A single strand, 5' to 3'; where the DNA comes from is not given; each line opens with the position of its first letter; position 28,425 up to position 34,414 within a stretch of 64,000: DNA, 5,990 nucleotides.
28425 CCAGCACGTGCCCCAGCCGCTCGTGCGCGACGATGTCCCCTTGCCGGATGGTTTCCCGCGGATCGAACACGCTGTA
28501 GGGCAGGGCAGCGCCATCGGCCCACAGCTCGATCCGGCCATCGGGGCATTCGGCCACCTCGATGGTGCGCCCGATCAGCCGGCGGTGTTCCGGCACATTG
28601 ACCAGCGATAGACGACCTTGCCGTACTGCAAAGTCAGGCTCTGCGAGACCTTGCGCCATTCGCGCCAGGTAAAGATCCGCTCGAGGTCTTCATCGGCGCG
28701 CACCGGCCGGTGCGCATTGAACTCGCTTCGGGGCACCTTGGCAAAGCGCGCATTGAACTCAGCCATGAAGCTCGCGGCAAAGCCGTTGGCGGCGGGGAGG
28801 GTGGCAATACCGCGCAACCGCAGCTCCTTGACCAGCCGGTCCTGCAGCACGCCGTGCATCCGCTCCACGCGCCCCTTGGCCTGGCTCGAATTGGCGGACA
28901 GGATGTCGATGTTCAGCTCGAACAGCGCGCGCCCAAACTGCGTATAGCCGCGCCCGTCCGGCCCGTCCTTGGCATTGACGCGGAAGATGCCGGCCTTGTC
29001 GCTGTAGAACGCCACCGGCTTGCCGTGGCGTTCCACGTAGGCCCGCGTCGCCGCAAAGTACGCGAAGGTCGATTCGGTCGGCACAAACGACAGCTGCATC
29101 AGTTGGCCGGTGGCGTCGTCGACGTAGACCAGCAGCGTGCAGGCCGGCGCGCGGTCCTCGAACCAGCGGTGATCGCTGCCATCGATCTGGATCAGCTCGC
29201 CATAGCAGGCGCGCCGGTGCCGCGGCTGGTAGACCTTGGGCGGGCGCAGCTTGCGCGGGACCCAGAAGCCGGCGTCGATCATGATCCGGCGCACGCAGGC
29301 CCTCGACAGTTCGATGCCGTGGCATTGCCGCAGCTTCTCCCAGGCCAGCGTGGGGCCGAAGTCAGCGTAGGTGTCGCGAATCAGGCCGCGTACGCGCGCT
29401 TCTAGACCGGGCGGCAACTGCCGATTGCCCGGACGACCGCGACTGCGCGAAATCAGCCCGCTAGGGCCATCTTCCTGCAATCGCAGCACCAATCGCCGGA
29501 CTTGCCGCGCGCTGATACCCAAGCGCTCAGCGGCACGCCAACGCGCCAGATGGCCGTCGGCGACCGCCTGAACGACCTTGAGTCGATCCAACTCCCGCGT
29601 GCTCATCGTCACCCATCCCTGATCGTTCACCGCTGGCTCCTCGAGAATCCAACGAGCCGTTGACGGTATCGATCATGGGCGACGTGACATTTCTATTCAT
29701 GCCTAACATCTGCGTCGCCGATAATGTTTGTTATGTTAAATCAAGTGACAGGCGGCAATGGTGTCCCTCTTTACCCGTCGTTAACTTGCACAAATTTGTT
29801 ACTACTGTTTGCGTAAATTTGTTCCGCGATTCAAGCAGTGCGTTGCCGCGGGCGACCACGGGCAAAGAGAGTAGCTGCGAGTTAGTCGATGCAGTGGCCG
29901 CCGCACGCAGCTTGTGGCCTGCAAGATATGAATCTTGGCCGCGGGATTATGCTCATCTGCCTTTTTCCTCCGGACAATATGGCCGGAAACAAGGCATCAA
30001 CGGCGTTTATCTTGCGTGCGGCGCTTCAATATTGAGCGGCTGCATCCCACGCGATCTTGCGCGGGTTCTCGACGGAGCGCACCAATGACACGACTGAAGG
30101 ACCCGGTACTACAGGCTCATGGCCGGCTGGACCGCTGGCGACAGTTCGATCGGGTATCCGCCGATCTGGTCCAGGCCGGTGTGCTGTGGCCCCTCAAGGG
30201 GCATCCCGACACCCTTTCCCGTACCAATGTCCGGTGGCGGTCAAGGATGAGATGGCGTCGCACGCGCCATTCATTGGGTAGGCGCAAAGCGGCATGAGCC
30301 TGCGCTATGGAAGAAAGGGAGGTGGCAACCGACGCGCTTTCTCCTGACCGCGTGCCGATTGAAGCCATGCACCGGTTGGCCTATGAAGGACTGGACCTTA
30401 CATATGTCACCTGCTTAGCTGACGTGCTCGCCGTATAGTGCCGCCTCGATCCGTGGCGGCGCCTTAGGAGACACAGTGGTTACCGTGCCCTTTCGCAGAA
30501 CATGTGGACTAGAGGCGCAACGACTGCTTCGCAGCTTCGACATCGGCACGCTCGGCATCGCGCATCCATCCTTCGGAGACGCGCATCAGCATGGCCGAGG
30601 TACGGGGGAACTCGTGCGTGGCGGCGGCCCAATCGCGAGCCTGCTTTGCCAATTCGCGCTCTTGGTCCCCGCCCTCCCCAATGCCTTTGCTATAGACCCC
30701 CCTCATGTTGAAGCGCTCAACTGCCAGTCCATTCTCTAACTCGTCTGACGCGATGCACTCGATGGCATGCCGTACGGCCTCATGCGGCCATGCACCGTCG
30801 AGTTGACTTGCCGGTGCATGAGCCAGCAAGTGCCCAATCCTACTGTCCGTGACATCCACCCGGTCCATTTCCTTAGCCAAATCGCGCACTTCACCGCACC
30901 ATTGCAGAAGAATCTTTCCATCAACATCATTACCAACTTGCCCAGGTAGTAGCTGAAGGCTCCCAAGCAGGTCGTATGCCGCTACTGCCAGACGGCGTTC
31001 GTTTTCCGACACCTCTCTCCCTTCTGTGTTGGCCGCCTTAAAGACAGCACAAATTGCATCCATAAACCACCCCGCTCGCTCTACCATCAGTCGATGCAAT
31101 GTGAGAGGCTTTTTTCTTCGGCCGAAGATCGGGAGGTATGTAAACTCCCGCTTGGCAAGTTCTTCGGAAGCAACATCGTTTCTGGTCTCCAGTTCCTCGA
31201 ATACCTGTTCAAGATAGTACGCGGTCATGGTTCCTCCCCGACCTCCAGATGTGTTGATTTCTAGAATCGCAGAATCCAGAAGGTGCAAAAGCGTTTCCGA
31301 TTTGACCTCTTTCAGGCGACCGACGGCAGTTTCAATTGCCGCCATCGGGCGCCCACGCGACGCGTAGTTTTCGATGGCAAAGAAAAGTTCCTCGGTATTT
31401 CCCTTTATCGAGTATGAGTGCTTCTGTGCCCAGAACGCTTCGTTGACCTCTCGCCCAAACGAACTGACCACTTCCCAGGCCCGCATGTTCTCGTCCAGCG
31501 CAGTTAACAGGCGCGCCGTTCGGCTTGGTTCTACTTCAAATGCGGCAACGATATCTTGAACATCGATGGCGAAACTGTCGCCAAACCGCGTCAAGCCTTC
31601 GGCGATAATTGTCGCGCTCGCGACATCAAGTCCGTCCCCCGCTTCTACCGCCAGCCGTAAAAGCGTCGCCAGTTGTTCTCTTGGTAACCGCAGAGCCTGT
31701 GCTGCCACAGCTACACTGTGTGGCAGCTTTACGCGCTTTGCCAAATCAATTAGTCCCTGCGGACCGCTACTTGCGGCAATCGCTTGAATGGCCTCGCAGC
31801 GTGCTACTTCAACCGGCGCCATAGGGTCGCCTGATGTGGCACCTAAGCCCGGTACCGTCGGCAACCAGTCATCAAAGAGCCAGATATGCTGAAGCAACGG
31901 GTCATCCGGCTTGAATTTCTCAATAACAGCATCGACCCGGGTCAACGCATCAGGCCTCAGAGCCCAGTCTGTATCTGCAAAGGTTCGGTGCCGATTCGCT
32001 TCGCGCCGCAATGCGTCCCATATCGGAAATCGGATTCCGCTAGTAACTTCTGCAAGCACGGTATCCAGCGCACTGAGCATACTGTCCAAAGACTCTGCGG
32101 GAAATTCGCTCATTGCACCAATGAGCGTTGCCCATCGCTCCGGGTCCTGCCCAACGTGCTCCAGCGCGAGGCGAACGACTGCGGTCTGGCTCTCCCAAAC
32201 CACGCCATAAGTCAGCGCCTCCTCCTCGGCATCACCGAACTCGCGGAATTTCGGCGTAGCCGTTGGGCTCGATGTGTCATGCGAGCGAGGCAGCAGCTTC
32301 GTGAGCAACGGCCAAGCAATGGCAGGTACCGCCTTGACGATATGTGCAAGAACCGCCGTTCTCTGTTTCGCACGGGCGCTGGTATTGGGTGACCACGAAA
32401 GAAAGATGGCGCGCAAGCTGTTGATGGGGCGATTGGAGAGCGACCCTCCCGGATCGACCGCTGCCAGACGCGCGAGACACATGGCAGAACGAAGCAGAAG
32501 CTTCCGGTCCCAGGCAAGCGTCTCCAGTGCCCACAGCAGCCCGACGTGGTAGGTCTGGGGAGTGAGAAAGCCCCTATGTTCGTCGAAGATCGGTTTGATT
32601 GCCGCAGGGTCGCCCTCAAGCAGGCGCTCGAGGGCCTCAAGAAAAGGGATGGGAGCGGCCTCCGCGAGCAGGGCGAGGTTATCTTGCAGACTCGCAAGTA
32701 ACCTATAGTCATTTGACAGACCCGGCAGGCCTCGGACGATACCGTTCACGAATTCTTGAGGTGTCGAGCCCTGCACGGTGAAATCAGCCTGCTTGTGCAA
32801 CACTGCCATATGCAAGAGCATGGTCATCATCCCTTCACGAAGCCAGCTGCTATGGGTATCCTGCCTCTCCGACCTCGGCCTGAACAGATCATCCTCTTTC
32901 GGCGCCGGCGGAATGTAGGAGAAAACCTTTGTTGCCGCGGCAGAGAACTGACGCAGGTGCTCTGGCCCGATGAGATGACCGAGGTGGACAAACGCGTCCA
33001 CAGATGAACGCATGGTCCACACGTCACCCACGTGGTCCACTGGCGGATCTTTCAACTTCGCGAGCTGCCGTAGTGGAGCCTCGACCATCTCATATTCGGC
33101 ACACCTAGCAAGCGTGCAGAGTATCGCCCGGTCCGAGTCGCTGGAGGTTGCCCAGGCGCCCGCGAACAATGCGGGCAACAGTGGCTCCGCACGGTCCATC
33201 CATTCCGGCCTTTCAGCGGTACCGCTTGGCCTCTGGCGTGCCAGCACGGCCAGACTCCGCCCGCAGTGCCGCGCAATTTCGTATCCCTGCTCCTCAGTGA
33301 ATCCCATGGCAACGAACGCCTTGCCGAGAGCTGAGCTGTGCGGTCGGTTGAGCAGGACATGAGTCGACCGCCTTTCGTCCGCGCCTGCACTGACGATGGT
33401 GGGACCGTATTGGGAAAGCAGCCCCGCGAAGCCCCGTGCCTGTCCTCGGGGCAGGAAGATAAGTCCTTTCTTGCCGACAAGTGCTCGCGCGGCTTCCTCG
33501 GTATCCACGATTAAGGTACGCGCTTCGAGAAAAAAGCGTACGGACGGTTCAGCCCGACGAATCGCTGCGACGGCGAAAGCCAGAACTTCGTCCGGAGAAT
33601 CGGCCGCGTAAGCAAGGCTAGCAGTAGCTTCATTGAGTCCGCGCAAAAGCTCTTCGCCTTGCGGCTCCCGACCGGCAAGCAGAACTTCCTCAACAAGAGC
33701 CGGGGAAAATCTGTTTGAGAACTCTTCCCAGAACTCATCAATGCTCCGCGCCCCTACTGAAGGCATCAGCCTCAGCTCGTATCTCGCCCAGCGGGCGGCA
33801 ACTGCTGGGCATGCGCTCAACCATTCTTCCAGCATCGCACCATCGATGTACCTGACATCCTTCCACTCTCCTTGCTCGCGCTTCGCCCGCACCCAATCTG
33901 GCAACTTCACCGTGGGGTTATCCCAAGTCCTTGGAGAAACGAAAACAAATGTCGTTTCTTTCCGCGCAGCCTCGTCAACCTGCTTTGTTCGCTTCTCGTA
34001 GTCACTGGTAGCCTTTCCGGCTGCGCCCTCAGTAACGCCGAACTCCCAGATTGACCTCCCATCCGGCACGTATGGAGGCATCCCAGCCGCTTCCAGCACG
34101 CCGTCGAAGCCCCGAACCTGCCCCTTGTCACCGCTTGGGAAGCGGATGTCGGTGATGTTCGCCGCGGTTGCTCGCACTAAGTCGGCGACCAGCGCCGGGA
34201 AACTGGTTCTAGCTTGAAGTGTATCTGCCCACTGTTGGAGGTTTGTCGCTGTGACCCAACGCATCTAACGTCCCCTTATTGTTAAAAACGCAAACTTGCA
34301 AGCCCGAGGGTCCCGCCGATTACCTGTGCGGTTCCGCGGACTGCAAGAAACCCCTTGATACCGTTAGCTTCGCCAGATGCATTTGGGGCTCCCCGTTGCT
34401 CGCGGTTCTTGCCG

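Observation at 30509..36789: Candidate undescribed anti-phage system: arm-domain dynamin-like GTPase plus REase/degenerate-STAND protein, in an island at dif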

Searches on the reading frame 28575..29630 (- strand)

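Call 10: search_protein_families(library=pfam, proteins=[window:28575-29630:-], max_evalue=0.001)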
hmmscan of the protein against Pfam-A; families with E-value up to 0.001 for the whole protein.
window:28575-29630:- (351 aa): 4 families
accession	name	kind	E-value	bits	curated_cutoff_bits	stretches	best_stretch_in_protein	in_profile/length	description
PF13551.12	HTH_29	-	1.3e-10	41.6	28.1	1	16-78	1-64/64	Winged helix-turn helix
PF13565.12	HTH_32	-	1.8e-09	38.4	33.7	1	44-117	2-73/73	Homeodomain-like domain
PF13518.12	HTH_28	-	6.3e-09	36.2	25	1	16-67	2-51/52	Helix-turn-helix domain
PF13384.12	HTH_23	-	6e-08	32.7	24.6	1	11-60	2-50/50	Homeodomain-like domain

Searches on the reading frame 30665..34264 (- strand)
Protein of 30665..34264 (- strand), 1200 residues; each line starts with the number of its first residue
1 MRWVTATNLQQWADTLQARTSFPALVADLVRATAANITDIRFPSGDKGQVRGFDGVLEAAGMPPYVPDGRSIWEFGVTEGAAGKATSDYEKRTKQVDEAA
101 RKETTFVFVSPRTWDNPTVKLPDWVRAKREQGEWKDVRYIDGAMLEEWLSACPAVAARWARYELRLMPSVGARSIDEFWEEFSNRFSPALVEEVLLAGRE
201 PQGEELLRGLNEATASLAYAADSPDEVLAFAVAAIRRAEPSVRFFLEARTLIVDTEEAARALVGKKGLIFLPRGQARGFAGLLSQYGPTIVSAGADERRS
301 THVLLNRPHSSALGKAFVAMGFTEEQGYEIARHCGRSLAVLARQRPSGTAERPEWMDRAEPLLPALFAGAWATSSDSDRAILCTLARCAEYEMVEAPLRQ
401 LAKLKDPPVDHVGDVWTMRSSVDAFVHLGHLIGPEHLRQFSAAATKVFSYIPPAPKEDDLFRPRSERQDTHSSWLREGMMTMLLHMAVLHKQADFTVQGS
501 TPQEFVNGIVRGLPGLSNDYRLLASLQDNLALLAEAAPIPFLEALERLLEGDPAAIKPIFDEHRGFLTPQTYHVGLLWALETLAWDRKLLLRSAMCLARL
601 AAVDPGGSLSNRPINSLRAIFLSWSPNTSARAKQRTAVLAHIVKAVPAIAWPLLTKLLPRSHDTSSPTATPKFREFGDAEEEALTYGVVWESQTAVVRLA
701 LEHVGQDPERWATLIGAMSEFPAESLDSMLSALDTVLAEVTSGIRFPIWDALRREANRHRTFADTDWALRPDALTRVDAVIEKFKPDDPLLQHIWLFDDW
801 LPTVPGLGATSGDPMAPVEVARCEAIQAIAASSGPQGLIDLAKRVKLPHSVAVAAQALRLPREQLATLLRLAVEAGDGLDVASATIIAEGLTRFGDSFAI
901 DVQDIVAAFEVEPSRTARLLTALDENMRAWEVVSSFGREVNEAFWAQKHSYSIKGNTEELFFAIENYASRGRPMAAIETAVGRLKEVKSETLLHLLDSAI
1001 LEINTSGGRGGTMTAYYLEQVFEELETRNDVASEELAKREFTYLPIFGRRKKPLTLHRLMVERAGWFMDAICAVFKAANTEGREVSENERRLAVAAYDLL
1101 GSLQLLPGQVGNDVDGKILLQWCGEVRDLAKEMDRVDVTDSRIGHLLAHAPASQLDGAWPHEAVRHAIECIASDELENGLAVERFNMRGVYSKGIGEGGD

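Call 50: predict_structure(alignment_id=A3)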
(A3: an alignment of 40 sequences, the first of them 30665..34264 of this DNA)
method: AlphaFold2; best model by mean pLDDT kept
length: 1200 residues; sequences in the alignment: 40
mean_pLDDT: 87.1   pTM: 0.68
mean pLDDT of the five models: 87.1, 85.0, 83.7, 83.2, 82.4
residues with pLDDT >= 90: 676; 70-90: 436; 50-70: 58; < 50: 30
segments of 3 or more residues with pLDDT < 50: 45-52, 460-468, 1189-1200
pLDDT, mean of each block of 10 residues (from residue 1): 86 86 90 88 51 70 86 87 90 88 92 86 92 93 93 91 78 90 90 92 92 84 90 94 92 91 87 88 91 72 84 91 89 83 81 83 93 92 93 93 85 85 89 93 92 61 50 90 92 87 95 89 89 93 92 82 66 90 93 96 87 93 89 95 95 94 73 68 84 95 94 94 92 94 92 92 84 91 92 91 69 78 93 92 92 91 93 91 92 91 92 92 88 91 89 83 92 91 91 92 68 83 91 91 81 86 93 89 80 89 89 92 95 93 94 87 93 91 72 32
secondary structure, 60 per line:
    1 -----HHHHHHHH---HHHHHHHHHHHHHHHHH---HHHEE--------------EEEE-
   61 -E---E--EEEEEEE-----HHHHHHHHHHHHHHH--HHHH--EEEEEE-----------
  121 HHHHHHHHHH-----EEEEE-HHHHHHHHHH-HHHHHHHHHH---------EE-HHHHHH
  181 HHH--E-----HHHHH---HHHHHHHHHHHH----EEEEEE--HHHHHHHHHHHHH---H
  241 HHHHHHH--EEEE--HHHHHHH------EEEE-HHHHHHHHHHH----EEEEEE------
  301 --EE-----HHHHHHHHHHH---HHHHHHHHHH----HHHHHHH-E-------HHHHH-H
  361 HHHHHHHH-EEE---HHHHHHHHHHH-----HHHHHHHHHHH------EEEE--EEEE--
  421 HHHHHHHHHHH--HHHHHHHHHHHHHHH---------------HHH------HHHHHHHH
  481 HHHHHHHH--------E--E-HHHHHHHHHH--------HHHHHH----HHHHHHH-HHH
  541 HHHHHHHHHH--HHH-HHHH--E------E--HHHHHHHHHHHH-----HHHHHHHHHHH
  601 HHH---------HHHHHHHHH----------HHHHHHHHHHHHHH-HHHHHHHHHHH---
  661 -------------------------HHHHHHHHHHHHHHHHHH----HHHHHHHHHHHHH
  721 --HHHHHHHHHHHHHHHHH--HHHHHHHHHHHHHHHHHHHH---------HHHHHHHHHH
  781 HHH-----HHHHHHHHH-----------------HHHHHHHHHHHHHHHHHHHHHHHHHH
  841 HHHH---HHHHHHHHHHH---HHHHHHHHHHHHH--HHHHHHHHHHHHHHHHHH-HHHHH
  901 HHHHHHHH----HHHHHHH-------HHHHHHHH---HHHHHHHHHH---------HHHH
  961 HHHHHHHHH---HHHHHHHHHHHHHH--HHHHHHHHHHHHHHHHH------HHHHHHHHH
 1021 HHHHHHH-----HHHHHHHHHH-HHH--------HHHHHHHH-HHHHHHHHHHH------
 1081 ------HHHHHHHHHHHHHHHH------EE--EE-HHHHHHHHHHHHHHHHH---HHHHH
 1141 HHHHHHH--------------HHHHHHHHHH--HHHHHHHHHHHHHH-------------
elements in order (helices of 4 or more, strands of 3 or more residues): H6-13 H17-33 E56-59 E69-75 H81-95 H98-101 E104-109 H121-130 E136-140 H142-151 H153-162 H175-183 H192-196 H200-211 E216-221 H224-236 H240-247 E250-253 H256-262 E269-272 H274-284 E289-294 H310-320 H324-333 H338-344 H354-358 H360-368 E370-372 H376-386 H392-402 E409-412 E415-418 H421-431 H434-448 H473-488 H502-511 H520-525 H530-536 H538-550 H557-560 H573-584 H590-603 H613-621 H632-645 H647-657 H686-703 H708-720 H723-739 H742-761 H771-783 H789-797 H815-844 H848-858 H862-874 H877-894 H896-908 H913-919 H927-934 H938-947 H957-969 H973-986 H989-1005 H1012-1027 H1033-1042 H1055-1062 H1064-1074 H1087-1102 H1116-1132 H1136-1147 H1162-1171 H1174-1187

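Call 53: fold_search(model_id=the predicted structure, library=pdb)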
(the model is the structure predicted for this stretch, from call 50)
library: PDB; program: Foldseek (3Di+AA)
matches with E <= 10: 1080; with E <= 0.001: 51
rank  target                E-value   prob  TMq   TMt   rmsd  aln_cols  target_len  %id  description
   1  9g33_UJ               7.4e-05  1.00  0.15  0.12  50.8      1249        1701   10  Stalled 90S - Utp23-Krr1-deltaC3 (released 2025-06-18)
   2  7rdr_A                7.4e-05  0.99  0.08  0.13  22.0       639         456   13  Circular tandem repeat protein with novel repeat topology and enhanced subunit contact surfaces (released 2021-09-01)
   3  7z8t_D                8.6e-05  1.00  0.19  0.20  23.8      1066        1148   11  CAND1-SCF-SKP2 CAND1 engaged SCF rocked (released 2023-04-19)
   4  9j0a_D                1.5e-04  1.00  0.19  0.23  21.6      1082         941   11  Complex structure of ANKRD11/STAG2/RAD21 (released 2025-03-19)
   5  4xri                  1.6e-04  1.00  0.16  0.19  23.7      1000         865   12  Crystal Structure of Importin Beta in an Ammonium Sulfate Condition (released 2016-01-27)
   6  7zbz_D                1.6e-04  1.00  0.17  0.18  30.9      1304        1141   11  CAND1 delhairpin-SCF-SKP2 CAND1 partly engaged SCF partly rocked (released 2023-04-19)
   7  9n74_SP               1.8e-04  0.97  0.13  0.09  42.0      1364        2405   11  SSU processome maturation and disassembly, State H (released 2025-10-29)
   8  8ro2_I                2.0e-04  1.00  0.13  0.19  27.5       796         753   13  Integrative Structure of the human intron lariat Spliceosome (ILS'') (released 2024-09-18)
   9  8cdj_D                2.1e-04  1.00  0.18  0.23  27.1       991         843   11  CAND1 b-hairpin++-SCF-SKP2 CAND1 rolling SCF engaged (released 2023-04-19)
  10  5f0n                  2.1e-04  1.00  0.18  0.20  34.1       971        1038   11  Cohesin subunit Pds5 (released 2016-04-20)
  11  4ol0_B                2.4e-04  1.00  0.23  0.27  22.0       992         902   11  Crystal structure of transportin-SR2, a karyopherin involved in human disease, in complex with Ran (released 2014-04-09)
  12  9hvq_Q                2.5e-04  0.97  0.10  0.12  30.6       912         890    9  Structure of the transcribing Pol II-DSIF-PAF-SPT6-RECQL5 complex (released 2025-07-16)
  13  6n1z_A                2.7e-04  1.00  0.16  0.19  22.9      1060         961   10  Importin-9 bound to H2A-H2B (released 2019-03-20)
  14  9g33_UT               2.8e-04  1.00  0.18  0.10  38.8      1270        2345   10  Stalled 90S - Utp23-Krr1-deltaC3 (released 2025-06-18)
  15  7z8r_D                2.9e-04  1.00  0.21  0.22  24.4      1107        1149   11  CAND1-CUL1-RBX1 (released 2023-04-19)
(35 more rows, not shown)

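Call 84: fold_search(model_id=the predicted structure, library=viral)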
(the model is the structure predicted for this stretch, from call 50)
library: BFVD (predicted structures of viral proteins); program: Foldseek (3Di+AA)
matches with E <= 10: 488; with E <= 0.001: 0
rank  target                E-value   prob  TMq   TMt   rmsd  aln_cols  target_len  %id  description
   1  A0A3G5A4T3            1.1e-03  0.99  0.12  0.18  24.3       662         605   10  RING-type domain-containing protein [Harvfovirus sp.]
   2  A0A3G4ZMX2            1.2e-03  0.94  0.10  0.13  33.7       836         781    8  RING-type domain-containing protein [Terrestrivirus sp.]
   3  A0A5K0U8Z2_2          1.5e-03  0.72  0.09  0.11  30.7       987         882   10  Uncharacterized protein [Yasminevirus sp. GU-2018]
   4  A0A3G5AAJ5            4.8e-03  0.85  0.12  0.16  21.2       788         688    9  Sel1 repeat family protein [Hyperionvirus sp.]
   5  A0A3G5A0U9            5.8e-03  0.97  0.12  0.21  21.6       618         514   12  Sel1 repeat family protein [Harvfovirus sp.]
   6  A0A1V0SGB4            8.4e-03  0.97  0.13  0.23  22.3       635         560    8  RING-type domain-containing protein [Hokovirus HKV1]
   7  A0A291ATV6            1.5e-02  0.28  0.08  0.10  28.1       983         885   12  Uncharacterized protein [Pandoravirus salinus]
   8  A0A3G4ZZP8            1.6e-02  0.63  0.08  0.13  26.1       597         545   11  Uncharacterized protein [Harvfovirus sp.]
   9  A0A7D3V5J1            1.7e-02  0.91  0.10  0.19  24.0       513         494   10  Tetratricopeptide repeat protein [Fadolivirus FV1/VV64]
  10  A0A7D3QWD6            1.8e-02  0.47  0.10  0.14  26.0       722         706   11  DUF4116 domain-containing protein [Fadolivirus FV1/VV64]
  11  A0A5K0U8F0            2.3e-02  0.44  0.08  0.11  30.5       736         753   11  Uncharacterized protein [Yasminevirus sp. GU-2018]
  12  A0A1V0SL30            2.5e-02  0.84  0.14  0.22  16.9       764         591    9  DUF4116 domain-containing protein [Klosneuvirus KNV1]
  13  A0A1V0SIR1            2.5e-02  0.72  0.11  0.18  21.6       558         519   12  Uncharacterized protein [Klosneuvirus KNV1]
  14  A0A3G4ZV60            2.6e-02  0.95  0.13  0.24  16.5       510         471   10  Uncharacterized protein [Barrevirus sp.]
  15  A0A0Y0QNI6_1          2.6e-02  0.10  0.06  0.06  51.9      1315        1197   13  Large tegument protein [Human herpesvirus 2]
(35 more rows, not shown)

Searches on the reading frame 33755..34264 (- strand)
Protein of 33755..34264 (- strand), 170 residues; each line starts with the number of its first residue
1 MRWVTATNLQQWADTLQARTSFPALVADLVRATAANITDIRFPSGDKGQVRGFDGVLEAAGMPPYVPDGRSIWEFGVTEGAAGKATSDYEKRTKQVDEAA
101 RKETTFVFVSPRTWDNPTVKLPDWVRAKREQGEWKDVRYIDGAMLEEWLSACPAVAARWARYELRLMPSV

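Call 68: search_protein_representatives(alignment_id=A6)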
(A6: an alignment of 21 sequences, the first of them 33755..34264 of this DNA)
Query: 21 sequences, 170 profile positions. Proteins with E-value up to 0.001 (for the whole library): 3318; up to 1e-10: 2824; up to 1e-30: 870. The best 150 are listed.
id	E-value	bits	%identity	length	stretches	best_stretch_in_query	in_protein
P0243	4.9e-77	273.7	-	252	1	9-169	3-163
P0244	8.2e-76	269.7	-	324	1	1-169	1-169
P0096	5.3e-75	267.1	-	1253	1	1-169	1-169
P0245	7.8e-73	260.0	-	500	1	2-169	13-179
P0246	3.0e-72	258.1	-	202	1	1-170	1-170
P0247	9.8e-71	253.2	-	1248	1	1-167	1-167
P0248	2.2e-68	245.5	-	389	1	2-170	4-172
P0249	1.3e-67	243.0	-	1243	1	1-168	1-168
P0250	1.0e-66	240.1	-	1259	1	1-169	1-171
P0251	1.8e-65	236.1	-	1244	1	1-169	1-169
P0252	1.8e-65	236.0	-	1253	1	1-161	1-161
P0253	6.8e-65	234.2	-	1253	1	1-169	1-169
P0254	1.8e-64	232.8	-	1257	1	1-169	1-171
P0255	2.0e-64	232.7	-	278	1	1-169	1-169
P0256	2.0e-64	232.6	-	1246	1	1-169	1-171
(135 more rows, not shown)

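Call 89: search_protein_families(library=pfam, alignment_id=A6, max_evalue=10)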
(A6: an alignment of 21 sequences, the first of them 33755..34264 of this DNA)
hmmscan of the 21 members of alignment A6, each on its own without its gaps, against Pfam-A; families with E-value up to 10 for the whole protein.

A. member 1, window:33755-34264:- (170 aa): 2 families
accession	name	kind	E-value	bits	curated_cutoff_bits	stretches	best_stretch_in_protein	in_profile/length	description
PF13503.11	DUF4123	-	0.067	13.8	25.8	1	96-153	56-113/119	Domain of unknown function (DUF4123)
PF22444.1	PaaX-like_Fer-like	-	0.14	12.4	26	1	60-72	3-15/44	PaaX-like, ferredoxin-like domain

B. families by the number of members that match (of 21 scanned): 5 families
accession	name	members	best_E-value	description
PF22444.1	PaaX-like_Fer-like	3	0.084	PaaX-like, ferredoxin-like domain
PF13503.11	DUF4123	1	0.067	Domain of unknown function (DUF4123)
PF11588.13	DUF3243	1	0.08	Protein of unknown function (DUF3243)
PF16564.11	MBDa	1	0.11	p55-binding region of Methyl-CpG-binding domain proteins MBD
PF07533.21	BRK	1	0.92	BRK domain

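Call 90: search_solved_structures(query=A6, max_evalue=10)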
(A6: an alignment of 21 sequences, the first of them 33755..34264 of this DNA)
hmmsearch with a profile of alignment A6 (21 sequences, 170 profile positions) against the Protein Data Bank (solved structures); distinct sequences matched with E-value up to 10: 0.
